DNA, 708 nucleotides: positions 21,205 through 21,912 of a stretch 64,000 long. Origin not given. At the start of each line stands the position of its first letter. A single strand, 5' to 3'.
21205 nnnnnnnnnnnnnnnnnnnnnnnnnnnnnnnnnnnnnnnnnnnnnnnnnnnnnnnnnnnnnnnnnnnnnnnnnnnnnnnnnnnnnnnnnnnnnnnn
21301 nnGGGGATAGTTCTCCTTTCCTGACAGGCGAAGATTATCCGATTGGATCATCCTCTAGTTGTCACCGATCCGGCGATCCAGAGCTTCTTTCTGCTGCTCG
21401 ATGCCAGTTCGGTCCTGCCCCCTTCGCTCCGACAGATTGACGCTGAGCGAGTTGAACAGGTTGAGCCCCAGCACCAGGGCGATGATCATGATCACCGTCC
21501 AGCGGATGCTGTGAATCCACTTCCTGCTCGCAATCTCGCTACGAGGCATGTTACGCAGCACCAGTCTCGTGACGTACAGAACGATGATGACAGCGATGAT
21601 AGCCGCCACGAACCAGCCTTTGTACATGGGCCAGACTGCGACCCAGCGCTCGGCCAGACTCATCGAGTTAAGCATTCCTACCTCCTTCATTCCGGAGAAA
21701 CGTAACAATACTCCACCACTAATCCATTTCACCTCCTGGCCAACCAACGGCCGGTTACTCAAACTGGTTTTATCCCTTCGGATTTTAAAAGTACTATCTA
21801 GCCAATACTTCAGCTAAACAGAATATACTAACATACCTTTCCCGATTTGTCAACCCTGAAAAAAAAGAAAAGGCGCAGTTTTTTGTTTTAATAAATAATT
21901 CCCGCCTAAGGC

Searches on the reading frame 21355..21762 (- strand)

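Call 14: search_protein_families(library=pfam, proteins=[window:21355-21762:-], max_evalue=0.01)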
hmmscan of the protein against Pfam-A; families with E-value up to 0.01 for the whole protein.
window:21355-21762:- (135 aa): 1 family
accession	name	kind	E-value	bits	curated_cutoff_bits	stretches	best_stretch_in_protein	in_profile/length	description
PF06653.16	Claudin_3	-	0.0084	16.5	28.7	1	42-98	56-109/163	Tight junction protein, Claudin-like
